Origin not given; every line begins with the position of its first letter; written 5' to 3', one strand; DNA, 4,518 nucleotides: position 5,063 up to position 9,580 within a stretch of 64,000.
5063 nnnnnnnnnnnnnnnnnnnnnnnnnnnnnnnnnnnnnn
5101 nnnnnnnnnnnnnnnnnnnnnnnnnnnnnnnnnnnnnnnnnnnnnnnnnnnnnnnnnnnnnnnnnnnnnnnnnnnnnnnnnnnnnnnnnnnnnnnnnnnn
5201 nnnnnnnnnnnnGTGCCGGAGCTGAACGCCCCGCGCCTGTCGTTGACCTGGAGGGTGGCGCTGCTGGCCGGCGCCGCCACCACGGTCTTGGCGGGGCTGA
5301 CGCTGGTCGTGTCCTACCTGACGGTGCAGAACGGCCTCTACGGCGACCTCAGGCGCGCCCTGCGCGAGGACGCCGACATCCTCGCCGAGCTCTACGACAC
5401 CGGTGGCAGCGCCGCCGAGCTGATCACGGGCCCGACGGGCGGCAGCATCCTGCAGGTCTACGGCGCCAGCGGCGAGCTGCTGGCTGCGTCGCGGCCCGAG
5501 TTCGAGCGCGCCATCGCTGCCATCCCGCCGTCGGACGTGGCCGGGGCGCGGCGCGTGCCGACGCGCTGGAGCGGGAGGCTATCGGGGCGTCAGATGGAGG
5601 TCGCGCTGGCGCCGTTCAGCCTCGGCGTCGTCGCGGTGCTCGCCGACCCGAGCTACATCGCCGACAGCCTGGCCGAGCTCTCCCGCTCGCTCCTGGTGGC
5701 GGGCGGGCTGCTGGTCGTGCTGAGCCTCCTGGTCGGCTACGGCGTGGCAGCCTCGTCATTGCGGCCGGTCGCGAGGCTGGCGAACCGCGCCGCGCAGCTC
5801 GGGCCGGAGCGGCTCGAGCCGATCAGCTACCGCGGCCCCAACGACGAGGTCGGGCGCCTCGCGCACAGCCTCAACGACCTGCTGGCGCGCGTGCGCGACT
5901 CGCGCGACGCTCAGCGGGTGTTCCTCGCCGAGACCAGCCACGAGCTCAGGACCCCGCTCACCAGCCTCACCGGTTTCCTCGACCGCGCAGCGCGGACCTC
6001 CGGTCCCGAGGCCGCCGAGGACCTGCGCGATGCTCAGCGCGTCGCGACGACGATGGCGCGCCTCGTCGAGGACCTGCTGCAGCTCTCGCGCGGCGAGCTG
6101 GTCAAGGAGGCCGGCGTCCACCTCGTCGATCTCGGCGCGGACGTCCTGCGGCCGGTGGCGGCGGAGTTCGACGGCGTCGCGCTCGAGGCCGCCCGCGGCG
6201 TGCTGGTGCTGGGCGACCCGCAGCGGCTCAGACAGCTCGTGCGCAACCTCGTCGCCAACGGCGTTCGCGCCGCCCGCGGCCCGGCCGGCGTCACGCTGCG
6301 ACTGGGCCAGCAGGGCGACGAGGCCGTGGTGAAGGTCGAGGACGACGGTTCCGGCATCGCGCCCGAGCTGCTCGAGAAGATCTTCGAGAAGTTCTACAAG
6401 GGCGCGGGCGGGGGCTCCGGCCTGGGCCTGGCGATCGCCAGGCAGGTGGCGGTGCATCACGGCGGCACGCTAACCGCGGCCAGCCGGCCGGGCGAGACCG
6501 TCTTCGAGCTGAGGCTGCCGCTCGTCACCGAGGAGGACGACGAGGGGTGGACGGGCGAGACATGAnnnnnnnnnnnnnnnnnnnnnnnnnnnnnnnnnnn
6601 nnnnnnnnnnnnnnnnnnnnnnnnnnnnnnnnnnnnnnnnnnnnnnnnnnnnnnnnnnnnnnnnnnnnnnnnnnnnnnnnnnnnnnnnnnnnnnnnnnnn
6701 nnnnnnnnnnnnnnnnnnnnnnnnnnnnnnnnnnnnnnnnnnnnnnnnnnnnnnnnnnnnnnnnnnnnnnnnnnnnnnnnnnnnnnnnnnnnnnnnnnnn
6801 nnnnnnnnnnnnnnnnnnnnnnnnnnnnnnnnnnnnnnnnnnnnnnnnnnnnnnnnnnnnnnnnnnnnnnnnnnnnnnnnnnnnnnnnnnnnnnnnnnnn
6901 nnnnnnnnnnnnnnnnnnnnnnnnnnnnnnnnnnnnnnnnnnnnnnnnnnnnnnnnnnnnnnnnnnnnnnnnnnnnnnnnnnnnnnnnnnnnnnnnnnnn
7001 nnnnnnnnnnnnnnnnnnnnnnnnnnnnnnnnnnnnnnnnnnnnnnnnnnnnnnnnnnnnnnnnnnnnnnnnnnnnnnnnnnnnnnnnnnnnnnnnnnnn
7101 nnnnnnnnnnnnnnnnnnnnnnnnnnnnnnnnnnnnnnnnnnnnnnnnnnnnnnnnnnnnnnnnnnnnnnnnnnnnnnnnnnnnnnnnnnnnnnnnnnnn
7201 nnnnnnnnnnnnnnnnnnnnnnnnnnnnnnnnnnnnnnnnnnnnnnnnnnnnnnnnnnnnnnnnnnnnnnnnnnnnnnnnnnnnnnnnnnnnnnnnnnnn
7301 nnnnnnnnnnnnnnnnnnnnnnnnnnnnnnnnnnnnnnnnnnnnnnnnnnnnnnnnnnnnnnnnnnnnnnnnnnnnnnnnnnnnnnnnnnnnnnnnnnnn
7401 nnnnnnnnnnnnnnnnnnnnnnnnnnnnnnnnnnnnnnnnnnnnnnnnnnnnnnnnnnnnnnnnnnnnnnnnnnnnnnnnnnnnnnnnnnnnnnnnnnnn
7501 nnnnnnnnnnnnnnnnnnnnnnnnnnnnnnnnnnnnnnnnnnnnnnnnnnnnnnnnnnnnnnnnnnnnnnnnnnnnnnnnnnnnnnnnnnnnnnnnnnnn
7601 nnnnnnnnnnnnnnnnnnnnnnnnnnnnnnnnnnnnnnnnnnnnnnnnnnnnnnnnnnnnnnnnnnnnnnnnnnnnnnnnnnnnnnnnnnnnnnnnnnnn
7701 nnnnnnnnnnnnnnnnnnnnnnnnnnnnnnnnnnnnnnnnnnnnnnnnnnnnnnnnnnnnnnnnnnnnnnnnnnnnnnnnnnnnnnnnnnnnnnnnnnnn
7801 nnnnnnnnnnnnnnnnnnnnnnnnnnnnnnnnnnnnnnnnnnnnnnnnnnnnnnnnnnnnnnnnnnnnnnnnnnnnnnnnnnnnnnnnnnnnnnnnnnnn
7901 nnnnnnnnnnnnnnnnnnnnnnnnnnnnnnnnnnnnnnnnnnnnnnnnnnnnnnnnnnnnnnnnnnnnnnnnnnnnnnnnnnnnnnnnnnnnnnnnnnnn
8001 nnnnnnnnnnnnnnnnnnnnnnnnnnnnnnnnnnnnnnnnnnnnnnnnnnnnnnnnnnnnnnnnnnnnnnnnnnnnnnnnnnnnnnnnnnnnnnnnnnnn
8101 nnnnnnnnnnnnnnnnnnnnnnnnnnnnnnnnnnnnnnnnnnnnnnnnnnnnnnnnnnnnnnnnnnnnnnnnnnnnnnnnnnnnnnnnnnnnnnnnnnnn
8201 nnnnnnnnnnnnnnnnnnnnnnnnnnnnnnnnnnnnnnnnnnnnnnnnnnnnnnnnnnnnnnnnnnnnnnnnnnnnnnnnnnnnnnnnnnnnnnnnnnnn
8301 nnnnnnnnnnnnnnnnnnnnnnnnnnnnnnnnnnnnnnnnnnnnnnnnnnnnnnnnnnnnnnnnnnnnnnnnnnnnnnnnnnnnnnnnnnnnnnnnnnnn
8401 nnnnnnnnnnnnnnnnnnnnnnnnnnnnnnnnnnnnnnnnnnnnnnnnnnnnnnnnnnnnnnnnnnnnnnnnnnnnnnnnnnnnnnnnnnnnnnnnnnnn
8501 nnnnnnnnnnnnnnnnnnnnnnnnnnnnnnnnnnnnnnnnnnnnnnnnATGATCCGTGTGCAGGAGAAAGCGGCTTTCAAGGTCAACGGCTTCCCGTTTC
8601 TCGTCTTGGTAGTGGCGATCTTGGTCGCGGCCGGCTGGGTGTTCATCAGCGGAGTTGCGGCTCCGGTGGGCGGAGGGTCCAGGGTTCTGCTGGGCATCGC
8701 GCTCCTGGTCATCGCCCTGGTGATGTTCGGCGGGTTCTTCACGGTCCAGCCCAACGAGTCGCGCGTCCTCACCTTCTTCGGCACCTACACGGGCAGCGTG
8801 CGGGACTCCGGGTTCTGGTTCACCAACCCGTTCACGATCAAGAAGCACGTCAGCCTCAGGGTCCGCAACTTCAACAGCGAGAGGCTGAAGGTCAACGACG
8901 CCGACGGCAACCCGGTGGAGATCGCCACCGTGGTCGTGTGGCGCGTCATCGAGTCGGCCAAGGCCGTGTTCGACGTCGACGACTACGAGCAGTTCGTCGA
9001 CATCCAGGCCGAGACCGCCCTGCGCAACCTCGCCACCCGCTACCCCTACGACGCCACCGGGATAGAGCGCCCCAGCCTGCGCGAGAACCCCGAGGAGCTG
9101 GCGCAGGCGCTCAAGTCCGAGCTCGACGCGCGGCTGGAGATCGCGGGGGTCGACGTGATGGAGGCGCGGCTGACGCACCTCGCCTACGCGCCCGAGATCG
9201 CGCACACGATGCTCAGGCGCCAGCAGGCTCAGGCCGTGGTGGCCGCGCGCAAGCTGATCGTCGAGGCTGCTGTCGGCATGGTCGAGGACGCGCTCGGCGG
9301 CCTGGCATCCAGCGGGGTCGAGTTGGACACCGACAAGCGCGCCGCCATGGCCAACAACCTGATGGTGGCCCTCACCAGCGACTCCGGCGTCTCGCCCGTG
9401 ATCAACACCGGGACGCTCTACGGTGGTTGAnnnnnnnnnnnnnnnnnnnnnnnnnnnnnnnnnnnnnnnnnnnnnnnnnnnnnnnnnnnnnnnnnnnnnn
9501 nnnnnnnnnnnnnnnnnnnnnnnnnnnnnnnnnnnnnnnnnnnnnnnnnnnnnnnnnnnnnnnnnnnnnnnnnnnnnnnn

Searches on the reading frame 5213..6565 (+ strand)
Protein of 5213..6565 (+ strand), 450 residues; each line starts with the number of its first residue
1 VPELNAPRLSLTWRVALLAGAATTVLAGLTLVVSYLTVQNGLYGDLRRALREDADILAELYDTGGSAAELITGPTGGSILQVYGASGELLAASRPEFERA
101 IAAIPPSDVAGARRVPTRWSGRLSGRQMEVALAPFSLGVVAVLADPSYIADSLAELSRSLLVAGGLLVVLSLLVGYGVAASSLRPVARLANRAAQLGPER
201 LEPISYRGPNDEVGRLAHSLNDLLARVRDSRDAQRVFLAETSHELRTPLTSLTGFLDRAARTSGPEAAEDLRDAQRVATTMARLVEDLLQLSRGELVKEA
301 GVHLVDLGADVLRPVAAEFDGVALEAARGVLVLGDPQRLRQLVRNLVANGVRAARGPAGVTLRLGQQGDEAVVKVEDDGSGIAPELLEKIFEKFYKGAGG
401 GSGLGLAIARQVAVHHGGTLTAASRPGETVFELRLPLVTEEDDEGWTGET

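Call 17: search_protein_families(library=pfam, proteins=[window:5213-6565:+])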
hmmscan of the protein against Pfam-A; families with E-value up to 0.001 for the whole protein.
window:5213-6565:+ (450 aa): 3 families
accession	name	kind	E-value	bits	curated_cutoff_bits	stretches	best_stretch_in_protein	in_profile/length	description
PF02518.31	HATPase_c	-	9e-27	94.2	26.4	1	334-437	1-109/111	Histidine kinase-, DNA gyrase B-, and HSP90-like ATPase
PF00512.31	HisKA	-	4.5e-13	49.5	26.9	1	234-295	2-64/66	His Kinase A (phospho-acceptor) domain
PF00672.30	HAMP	-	2.6e-06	28.1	25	1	178-229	2-53/53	HAMP domain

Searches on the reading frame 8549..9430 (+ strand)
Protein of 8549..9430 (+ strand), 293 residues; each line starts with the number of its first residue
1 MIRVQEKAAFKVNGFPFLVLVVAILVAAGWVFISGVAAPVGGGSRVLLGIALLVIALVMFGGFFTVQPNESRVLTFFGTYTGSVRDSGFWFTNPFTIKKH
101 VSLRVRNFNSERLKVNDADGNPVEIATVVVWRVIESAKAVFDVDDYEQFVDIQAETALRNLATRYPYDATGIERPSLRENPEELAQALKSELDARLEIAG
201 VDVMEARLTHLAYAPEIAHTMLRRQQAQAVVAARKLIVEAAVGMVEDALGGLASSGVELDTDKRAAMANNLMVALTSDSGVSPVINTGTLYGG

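Call 17: search_protein_families(library=pfam, proteins=[window:8549-9430:+])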
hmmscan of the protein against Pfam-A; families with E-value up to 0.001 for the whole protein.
window:8549-9430:+ (293 aa): 1 family
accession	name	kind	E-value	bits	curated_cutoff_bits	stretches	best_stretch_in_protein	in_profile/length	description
PF01145.31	Band_7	-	1.7e-25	90.5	23.6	1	65-234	2-168/176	SPFH domain / Band 7 family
